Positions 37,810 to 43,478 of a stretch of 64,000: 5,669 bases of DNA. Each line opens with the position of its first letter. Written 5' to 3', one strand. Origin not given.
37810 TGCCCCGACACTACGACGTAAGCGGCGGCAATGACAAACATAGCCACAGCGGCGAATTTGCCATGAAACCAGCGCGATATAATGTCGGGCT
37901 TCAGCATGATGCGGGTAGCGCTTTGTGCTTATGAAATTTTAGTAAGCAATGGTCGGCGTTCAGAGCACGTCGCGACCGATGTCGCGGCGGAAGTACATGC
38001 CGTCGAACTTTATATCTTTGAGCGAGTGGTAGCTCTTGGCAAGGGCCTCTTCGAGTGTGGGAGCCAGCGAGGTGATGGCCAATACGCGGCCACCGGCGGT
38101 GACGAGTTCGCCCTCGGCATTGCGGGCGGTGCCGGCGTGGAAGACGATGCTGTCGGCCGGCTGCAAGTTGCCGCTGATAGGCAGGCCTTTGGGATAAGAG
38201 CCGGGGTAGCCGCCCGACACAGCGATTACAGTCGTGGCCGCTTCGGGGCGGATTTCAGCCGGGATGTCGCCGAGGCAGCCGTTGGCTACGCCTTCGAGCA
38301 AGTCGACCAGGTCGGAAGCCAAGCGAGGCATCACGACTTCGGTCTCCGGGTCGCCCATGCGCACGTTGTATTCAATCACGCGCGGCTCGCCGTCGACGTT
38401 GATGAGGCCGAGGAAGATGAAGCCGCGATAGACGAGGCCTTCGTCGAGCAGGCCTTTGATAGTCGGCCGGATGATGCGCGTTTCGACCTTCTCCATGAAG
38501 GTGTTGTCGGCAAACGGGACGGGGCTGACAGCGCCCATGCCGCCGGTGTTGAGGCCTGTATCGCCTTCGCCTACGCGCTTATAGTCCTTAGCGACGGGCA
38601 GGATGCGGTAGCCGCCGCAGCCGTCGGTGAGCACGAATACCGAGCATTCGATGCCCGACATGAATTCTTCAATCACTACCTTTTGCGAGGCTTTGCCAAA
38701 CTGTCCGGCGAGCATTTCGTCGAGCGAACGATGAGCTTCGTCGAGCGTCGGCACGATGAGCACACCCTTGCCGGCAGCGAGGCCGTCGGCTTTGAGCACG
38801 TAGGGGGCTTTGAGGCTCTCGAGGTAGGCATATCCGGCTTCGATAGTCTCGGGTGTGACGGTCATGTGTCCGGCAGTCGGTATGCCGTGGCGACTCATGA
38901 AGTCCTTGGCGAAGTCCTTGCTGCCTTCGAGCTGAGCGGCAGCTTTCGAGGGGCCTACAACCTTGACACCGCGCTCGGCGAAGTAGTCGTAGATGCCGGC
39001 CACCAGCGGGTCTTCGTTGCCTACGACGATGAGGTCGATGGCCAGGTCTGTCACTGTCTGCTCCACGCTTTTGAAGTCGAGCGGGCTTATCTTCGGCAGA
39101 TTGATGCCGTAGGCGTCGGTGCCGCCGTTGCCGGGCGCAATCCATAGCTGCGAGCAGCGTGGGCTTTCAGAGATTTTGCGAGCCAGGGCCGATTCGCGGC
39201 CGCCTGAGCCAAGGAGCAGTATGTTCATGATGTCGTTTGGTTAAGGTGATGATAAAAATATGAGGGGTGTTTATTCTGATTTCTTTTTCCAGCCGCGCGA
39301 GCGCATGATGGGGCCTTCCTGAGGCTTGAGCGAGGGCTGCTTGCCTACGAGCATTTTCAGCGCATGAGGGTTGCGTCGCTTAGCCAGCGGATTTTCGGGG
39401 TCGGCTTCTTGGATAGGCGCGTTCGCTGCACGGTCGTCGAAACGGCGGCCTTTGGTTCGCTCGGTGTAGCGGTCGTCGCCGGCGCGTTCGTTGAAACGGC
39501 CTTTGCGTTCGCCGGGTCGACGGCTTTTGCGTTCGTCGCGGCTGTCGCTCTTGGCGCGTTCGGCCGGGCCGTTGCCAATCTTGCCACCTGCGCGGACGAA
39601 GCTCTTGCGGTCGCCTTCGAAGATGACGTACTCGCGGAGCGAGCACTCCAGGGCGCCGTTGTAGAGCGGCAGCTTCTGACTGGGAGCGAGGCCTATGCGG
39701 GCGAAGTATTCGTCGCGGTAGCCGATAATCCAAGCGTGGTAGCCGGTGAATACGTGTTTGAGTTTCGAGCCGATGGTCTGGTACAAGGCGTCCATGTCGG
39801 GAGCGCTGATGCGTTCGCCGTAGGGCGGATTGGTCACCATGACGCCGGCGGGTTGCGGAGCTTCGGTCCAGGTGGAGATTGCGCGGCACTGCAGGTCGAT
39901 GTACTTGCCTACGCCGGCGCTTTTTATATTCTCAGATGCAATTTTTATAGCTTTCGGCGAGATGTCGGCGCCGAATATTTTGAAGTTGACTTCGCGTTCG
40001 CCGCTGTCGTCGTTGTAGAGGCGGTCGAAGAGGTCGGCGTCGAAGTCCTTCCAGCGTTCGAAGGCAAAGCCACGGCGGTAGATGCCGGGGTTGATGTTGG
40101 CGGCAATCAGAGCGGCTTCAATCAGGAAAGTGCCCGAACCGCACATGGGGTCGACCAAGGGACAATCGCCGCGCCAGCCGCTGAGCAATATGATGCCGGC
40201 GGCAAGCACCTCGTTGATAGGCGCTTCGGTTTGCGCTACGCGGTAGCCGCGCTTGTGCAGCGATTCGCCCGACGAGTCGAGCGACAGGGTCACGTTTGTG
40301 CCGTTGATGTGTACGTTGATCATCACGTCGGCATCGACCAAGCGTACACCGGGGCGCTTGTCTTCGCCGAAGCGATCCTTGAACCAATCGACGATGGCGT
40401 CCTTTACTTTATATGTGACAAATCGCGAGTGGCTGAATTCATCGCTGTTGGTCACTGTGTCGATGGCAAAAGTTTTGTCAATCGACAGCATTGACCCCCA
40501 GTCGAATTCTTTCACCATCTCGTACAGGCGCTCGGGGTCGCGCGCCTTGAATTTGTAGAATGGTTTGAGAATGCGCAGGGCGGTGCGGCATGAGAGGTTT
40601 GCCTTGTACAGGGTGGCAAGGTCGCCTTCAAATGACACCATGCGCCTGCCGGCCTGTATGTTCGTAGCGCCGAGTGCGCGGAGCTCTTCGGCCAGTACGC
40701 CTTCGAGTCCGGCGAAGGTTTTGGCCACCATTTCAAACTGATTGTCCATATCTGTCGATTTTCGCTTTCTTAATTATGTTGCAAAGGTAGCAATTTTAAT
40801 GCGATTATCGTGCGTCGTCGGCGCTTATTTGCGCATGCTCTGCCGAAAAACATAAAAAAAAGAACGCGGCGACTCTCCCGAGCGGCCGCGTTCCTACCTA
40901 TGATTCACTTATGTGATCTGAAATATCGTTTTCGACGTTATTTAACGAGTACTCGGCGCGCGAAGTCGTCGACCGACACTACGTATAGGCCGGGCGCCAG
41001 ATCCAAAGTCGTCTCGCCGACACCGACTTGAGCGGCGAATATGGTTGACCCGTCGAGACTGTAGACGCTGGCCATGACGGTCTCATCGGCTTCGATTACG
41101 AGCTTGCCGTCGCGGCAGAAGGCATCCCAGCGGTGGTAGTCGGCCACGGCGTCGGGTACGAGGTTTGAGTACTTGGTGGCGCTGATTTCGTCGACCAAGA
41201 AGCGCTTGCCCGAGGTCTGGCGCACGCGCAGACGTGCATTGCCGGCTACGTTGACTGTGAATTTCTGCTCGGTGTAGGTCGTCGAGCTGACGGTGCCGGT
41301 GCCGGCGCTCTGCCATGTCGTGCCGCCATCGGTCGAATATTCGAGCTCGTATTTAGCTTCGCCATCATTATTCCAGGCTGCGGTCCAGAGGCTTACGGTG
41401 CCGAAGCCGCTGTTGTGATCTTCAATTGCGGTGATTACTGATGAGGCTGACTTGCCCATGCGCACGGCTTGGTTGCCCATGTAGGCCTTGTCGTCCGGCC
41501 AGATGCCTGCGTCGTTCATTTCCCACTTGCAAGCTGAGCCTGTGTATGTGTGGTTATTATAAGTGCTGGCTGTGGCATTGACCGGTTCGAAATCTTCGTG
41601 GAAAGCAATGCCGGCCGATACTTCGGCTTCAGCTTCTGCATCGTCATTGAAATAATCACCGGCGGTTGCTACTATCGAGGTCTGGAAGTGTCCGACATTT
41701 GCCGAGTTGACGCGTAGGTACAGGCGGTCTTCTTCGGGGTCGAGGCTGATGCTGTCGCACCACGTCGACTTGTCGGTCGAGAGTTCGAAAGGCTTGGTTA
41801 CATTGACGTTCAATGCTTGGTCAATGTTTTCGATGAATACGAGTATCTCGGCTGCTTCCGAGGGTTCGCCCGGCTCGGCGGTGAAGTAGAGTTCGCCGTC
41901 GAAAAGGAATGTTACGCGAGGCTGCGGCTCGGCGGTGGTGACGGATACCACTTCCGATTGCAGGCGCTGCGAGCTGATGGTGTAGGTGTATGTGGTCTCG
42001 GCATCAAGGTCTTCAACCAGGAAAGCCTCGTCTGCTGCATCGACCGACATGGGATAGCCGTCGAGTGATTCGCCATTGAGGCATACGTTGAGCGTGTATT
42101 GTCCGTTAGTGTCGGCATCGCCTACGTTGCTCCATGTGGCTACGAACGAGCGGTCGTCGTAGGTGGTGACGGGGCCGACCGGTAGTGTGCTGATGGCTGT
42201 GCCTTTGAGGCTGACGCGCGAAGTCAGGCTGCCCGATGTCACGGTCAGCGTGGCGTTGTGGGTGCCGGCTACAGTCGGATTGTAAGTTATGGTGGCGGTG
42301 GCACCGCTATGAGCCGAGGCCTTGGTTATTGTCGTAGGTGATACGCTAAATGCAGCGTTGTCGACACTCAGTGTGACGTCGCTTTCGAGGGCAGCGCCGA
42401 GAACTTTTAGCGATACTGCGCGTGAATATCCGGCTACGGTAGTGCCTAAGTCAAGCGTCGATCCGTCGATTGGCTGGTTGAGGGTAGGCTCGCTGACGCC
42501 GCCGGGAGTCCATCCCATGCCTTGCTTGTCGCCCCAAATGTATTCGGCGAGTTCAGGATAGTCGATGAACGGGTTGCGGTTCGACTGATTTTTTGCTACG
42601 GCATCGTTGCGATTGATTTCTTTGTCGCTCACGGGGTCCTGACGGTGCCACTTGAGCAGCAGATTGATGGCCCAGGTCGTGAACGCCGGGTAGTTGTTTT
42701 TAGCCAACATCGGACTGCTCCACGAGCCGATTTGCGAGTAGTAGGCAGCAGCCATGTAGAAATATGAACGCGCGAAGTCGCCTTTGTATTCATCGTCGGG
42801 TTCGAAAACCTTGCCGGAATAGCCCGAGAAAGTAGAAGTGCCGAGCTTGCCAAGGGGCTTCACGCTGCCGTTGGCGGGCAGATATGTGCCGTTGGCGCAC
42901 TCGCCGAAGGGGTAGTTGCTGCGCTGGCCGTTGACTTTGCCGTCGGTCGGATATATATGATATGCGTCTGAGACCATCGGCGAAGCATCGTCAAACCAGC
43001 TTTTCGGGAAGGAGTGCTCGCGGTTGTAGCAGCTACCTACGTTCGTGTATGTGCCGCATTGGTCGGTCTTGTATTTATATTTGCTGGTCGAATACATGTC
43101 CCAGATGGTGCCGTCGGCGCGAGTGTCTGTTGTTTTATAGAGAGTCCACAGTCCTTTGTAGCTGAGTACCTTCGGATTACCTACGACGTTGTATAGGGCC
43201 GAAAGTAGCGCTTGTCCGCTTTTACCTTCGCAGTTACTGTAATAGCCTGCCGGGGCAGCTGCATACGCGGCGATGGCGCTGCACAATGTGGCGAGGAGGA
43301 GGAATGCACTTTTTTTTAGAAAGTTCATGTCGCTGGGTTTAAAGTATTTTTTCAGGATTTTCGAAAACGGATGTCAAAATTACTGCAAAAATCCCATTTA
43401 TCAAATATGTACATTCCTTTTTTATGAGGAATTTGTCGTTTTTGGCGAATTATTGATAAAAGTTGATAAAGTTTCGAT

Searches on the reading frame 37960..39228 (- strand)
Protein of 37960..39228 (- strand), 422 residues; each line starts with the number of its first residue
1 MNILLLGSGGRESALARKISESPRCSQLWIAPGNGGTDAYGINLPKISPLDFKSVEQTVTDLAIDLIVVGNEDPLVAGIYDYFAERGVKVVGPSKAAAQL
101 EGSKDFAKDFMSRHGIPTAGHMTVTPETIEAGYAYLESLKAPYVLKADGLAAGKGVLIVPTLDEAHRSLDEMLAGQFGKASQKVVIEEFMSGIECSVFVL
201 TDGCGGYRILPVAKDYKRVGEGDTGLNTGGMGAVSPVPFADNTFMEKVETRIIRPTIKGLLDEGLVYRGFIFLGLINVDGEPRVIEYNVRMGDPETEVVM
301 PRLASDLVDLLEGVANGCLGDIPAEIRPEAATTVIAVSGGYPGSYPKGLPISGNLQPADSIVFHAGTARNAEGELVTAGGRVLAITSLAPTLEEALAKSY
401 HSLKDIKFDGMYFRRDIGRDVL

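Call 71: search_protein_families(library=ncbifam, proteins=[window:37960-39228:-], max_evalue=0.00001)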
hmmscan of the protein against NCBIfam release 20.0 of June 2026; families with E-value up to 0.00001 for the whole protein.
window:37960-39228:- (422 aa): 7 families
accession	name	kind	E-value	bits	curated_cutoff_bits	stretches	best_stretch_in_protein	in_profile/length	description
TIGR00877.1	purD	equivalog_domain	1.2e-132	442.8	288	1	1-421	1-423/425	phosphoribosylamine--glycine ligase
NF002378.0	PRK01372.1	subfamily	5.4e-08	31.9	243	1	72-203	72-192/305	D-alanine--D-alanine ligase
NF053643.1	Ddl_archaea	equivalog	6.6e-07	28.6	500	1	84-214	87-204/367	putative pseudomurein biosynthesis ATP-grasp protein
TIGR01205.1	D_ala_D_alaTIGR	subfamily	2e-06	27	245.65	1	86-203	89-204/318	D-alanine--D-alanine ligase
NF004679.0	PRK06019.1-5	equivalog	6.4e-06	25.2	326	1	85-217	83-208/376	5-(carboxyamino)imidazole ribonucleotide synthase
NF006406.0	PRK08654.1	equivalog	7.4e-06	24.7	739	1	83-191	95-204/499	acetyl-CoA carboxylase biotin carboxylase subunit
TIGR00514.1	accC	equivalog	8.4e-06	24.9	626.5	0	83-205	95-219/449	acetyl-CoA carboxylase biotin carboxylase subunit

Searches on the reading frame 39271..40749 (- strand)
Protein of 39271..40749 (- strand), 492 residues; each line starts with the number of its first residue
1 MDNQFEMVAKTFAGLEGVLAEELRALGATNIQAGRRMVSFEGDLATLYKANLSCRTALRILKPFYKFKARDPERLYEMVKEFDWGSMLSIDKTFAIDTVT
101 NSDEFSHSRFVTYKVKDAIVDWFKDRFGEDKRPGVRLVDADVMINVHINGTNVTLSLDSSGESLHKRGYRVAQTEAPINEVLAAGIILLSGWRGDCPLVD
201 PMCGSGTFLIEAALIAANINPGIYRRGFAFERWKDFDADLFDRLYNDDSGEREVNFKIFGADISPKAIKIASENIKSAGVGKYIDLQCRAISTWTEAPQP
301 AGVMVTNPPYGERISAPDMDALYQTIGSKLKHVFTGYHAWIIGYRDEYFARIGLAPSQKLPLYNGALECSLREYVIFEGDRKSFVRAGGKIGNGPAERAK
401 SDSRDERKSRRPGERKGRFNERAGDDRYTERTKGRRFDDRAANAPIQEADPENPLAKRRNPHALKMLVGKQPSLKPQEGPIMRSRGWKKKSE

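Call 71: search_protein_families(library=ncbifam, proteins=[window:39271-40749:-], max_evalue=0.00001)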
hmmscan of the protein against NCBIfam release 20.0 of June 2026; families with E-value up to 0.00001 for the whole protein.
window:39271-40749:- (492 aa): 6 families
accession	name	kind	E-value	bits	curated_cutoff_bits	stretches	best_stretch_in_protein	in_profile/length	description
NF008748.0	PRK11783.1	equivalog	7.5e-104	348.4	466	1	3-381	2-387/704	bifunctional 23S rRNA (guanine(2069)-N(7))-methyltransferase RlmK/23S rRNA (guanine(2445)-N(2))-methyltransferase RlmL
NF040721.1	Trm14_Arch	equivalog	3.2e-51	174.6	280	1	7-337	3-327/370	tRNA (guanine(6)-N2)-methyltransferase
NF040850.1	Trm14_Thcoccales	equivalog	4.8e-14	52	480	1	73-215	100-238/365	tRNA (guanine(6)-N2)-methyltransferase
TIGR01177.1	TIGR01177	hypoth_equivalog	4.4e-07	29.5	316.55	0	189-218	177-206/330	TIGR01177 family methyltransferase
TIGR00536.1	hemK_fam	subfamily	4.5e-07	29.2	115.5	1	255-310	138-192/286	HemK family protein methyltransferase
TIGR03534.1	RF_mod_PrmC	equivalog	1.7e-06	27.7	199.1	1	218-311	110-167/253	peptide chain release factor N(5)-glutamine methyltransferase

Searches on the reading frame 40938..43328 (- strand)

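Call 45: search_protein_families(library=pfam, proteins=[window:40938-43328:-])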
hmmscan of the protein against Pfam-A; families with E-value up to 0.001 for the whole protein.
window:40938-43328:- (796 aa): 2 families
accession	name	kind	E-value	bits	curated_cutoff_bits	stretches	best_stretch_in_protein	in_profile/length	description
PF04231.19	Endonuclease_1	-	2e-77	260.5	25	1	38-259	2-235/235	Endonuclease I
PF15780.11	ASH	-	0.00045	20.8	27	0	314-365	39-90/98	Abnormal spindle-like microcephaly-assoc'd, ASPM-SPD-2-Hydin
